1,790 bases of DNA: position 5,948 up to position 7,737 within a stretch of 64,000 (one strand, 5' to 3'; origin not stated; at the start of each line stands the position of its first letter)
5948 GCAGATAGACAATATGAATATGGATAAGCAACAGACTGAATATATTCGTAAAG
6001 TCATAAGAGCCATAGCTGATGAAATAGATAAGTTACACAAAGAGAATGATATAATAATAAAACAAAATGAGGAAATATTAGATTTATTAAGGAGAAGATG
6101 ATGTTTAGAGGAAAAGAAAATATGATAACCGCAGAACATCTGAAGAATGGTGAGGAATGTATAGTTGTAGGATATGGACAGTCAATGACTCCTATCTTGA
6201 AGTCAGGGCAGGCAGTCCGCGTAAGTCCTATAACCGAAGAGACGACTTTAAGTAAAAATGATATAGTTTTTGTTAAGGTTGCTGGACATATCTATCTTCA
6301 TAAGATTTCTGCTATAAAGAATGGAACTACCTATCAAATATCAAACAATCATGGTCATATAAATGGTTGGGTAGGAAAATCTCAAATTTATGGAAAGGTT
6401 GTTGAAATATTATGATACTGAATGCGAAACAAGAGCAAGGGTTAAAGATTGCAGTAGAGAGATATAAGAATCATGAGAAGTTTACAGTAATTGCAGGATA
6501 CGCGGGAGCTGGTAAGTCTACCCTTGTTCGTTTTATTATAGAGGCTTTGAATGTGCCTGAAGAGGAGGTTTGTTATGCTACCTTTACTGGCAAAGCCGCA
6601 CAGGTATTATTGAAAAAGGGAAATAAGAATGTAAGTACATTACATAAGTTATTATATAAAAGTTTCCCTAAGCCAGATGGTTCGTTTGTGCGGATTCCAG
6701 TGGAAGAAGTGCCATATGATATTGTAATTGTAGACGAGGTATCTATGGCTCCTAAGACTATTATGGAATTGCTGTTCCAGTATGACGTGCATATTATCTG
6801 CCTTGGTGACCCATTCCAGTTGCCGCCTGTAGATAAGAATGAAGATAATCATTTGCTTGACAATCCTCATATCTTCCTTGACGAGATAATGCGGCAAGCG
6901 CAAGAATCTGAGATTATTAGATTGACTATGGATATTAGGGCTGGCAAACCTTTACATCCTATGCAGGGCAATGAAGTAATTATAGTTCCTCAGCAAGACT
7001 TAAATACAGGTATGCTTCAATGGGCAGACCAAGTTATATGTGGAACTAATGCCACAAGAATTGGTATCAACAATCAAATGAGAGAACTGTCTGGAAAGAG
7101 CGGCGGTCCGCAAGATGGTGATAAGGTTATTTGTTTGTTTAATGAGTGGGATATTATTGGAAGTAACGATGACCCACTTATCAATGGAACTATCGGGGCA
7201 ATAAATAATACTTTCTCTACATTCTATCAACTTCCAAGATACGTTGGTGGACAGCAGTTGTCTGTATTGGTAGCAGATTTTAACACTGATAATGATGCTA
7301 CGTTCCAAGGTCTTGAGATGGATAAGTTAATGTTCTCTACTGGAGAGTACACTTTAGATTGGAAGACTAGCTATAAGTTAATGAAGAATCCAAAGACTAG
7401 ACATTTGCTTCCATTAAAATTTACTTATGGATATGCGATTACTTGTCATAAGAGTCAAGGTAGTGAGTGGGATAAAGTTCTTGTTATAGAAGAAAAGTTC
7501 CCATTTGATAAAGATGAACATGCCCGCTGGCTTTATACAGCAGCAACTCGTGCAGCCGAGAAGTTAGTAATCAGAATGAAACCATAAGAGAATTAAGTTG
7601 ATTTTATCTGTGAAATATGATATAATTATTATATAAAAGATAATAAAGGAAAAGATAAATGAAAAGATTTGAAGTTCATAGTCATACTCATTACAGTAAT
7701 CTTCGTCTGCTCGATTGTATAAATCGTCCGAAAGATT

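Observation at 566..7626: Three near-identical promoters built as TTGATT, 17-bp spacer, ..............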

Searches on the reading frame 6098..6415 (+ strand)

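Call 12: search_protein_families(library=pfam, proteins=[window:6098-6415:+], max_evalue=0.01)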
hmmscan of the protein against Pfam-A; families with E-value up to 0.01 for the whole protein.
window:6098-6415:+ (105 aa): 1 family
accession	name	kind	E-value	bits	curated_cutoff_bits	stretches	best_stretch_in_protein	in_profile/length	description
PF00717.28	Peptidase_S24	-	2.5e-06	27.6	23.3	1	16-101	31-115/116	Peptidase S24-like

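Call 13: search_protein_families(library=phrogs, proteins=[window:6098-6415:+], max_evalue=0.001)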
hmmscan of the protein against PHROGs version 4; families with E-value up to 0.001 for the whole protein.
window:6098-6415:+ (105 aa): 0 families

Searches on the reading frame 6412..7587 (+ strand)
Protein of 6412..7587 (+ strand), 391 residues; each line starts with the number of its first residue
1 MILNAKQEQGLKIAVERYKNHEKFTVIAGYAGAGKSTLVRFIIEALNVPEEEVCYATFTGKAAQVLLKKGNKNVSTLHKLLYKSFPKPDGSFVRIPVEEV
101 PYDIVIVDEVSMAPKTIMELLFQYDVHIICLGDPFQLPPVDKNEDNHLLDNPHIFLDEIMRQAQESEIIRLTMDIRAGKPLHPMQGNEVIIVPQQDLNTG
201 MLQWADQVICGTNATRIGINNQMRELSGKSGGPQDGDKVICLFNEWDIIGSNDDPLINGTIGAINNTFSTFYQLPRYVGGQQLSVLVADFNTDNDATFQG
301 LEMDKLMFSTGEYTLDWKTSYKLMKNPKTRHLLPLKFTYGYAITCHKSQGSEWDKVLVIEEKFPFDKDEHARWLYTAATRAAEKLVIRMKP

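Call 12: search_protein_families(library=pfam, proteins=[window:6412-7587:+], max_evalue=0.01)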
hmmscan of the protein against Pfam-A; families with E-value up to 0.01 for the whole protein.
window:6412-7587:+ (391 aa): 17 families
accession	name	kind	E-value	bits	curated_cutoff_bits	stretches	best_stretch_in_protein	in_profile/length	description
PF13604.12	AAA_30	-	9.3e-22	78.1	27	1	14-180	9-173/191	AAA domain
PF13538.12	UvrD_C_2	-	3.5e-18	65.7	27.4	1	339-387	1-51/52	UvrD-like helicase C-terminal domain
PF13245.12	AAA_19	-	3.1e-17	63.4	25.1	1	19-140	8-132/134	AAA domain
PF01443.25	Viral_helicase1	-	1.7e-16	61.2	21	2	25-153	1-113/228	Viral superfamily 1 RNA helicase core domain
PF13086.12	AAA_11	-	5.9e-08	33.2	27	1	101-140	213-253/257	AAA domain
PF05970.20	PIF1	-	8.3e-06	26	25.9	1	3-121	2-122/223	PIF1-like helicase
PF13173.12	AAA_14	-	7.3e-05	23.2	27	1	22-123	2-84/129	AAA domain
PF24883.2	NPHP3_N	-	9e-05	23.2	24.8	1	20-62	20-62/164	Nephrocystin 3, N-terminal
PF13361.12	UvrD_C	-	0.00017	21.6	25.6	1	343-387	290-345/350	UvrD-like helicase C-terminal domain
PF09848.15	SLFN-g3_helicase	-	0.00047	20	24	0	24-109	3-87/354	Schlafen group 3, DNA/RNA helicase domain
PF02367.23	TsaE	-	0.00066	20.1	26.6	1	16-59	15-57/128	Threonylcarbamoyl adenosine biosynthesis protein TsaE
PF03193.22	RsgA_GTPase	-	0.00067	20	30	1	3-61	89-145/174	RsgA GTPase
PF13191.12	AAA_16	-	0.0011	20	32.6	1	10-52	11-52/167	AAA ATPase domain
PF13401.12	AAA_22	-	0.0028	18.4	27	1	21-59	4-42/130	AAA domain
PF00580.27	UvrD-helicase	-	0.0028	17.8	23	0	20-71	12-66/271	UvrD/REP helicase N-terminal domain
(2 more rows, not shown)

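Call 13: search_protein_families(library=phrogs, proteins=[window:6412-7587:+], max_evalue=0.001)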
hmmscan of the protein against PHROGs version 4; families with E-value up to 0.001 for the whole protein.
window:6412-7587:+ (391 aa): 4 families
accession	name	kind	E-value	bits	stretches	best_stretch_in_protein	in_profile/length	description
phrog_325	-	DNA, RNA and nucleotide metabolism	5.3e-92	310.7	1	2-390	470-869/986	Dda-like helicase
phrog_4412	-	DNA, RNA and nucleotide metabolism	2.4e-37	129.7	2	21-187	344-513/743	exonuclease V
phrog_1967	-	DNA, RNA and nucleotide metabolism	3.6e-14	53.3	2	2-91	152-243/776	DNA helicase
phrog_25411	-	unknown function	0.00044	20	0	101-144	353-396/627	-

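Call 18: find_related_loci(query=window:6412-7587:+, collection=viral_contigs, flank=10000)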
Query window:6412-7587:+ (391 aa) in viral_contigs; peptide patterns used: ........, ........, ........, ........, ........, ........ (x = any residue, [..] = any of these).
26 stretches matched a pattern; 25 encode a relative of the query (tblastn E <= 1e-3); 25 distinct loci.
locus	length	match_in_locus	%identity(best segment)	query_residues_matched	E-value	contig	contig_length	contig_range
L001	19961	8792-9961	88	1-390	0e+0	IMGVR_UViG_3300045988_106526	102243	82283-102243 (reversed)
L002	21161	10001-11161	86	1-387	0e+0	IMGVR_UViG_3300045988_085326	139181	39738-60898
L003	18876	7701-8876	72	1-390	0e+0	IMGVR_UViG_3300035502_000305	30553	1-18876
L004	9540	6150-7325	72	1-390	0e+0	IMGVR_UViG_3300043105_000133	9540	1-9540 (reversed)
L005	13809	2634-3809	72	1-390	0e+0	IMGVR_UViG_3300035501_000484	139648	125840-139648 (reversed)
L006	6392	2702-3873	69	1-387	1e-179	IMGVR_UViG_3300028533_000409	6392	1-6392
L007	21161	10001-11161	62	1-387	4e-166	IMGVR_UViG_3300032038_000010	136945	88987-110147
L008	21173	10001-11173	61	1-390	4e-158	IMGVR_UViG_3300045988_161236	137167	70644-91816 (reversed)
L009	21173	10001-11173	62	1-387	1e-157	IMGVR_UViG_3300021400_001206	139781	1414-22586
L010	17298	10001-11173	62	1-387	1e-157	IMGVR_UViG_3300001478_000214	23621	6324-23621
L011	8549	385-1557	59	1-387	2e-154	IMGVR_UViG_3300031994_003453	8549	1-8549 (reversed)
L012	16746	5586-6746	62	1-383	2e-154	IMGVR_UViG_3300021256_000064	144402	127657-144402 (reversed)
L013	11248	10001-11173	58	1-387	1e-149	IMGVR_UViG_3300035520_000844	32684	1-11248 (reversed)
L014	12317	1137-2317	60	1-387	6e-148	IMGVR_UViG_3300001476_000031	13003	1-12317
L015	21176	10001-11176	52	1-386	3e-131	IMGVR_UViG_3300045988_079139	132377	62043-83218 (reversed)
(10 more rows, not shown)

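Call 24: find_related_loci(query=window:6412-7587:+, collection=genome_contigs, flank=10000)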
Query window:6412-7587:+ (391 aa) in genome_contigs; peptide patterns used: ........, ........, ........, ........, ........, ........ (x = any residue, [..] = any of these).
47 stretches matched a pattern; 1 encode a relative of the query (tblastn E <= 1e-3); 1 distinct loci.
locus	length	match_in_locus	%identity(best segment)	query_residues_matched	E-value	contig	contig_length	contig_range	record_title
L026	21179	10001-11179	61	1-390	2e-160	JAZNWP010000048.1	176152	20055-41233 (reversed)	MAG: Acutalibacteraceae bacterium isolate T1900044783_TS20190249.MAGScoT_cleanbin_000004 SGB_2585_k141_185177, whole gen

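Call 36: find_encoding_contigs(protein=window:6412-7587:+, flank=10000, max_places=4)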
Protein window:6412-7587:+ (391 aa): 24 contigs read that carry it; 4 places shown.
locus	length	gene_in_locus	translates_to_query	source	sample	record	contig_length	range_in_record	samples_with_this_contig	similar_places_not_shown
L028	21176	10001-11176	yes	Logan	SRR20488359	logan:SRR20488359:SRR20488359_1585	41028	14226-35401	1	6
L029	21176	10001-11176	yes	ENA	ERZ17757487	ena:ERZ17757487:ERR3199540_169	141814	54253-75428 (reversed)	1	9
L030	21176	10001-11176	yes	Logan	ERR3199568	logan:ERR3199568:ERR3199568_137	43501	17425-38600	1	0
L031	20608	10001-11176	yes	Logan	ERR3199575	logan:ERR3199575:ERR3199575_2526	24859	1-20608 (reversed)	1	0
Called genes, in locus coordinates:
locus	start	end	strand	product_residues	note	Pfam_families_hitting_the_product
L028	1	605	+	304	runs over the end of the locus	PF01541:GIY-YIG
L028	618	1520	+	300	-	-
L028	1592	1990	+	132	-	PF23438:DUF7123 (weak)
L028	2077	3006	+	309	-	PF27337:YorF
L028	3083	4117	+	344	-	PF13479:AAA_24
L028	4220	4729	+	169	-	PF26927:Phage_SPbeta_YorH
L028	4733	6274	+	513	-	PF00772:DnaB (weak), PF03796:DnaB_C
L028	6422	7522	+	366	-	-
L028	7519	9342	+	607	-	PF01368:DHH, PF17768:RecJ_OB (weak)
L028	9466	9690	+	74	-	-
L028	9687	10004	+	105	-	PF00717:Peptidase_S24 (weak)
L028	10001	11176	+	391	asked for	PF05970:PIF1 (faint), PF13086:AAA_11 (faint), PF13245:AAA_19, PF13604:AAA_30, PF01443:Viral_helicase1, PF13538:UvrD_C_2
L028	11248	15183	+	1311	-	PF02811:PHP, PF07733:DNA_pol3_alpha, PF17657:DNA_pol3_finger, PF14579:HHH_6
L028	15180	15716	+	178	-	PF13521:AAA_28 (weak)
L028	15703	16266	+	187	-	PF00625:Guanylate_kin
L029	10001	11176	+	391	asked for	PF05970:PIF1 (faint), PF13086:AAA_11 (faint), PF13245:AAA_19, PF13604:AAA_30, PF01443:Viral_helicase1, PF13538:UvrD_C_2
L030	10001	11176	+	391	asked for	PF05970:PIF1 (faint), PF13086:AAA_11 (faint), PF13245:AAA_19, PF13604:AAA_30, PF01443:Viral_helicase1, PF13538:UvrD_C_2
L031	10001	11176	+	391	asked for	PF05970:PIF1 (faint), PF13086:AAA_11 (faint), PF13245:AAA_19, PF13604:AAA_30, PF01443:Viral_helicase1, PF13538:UvrD_C_2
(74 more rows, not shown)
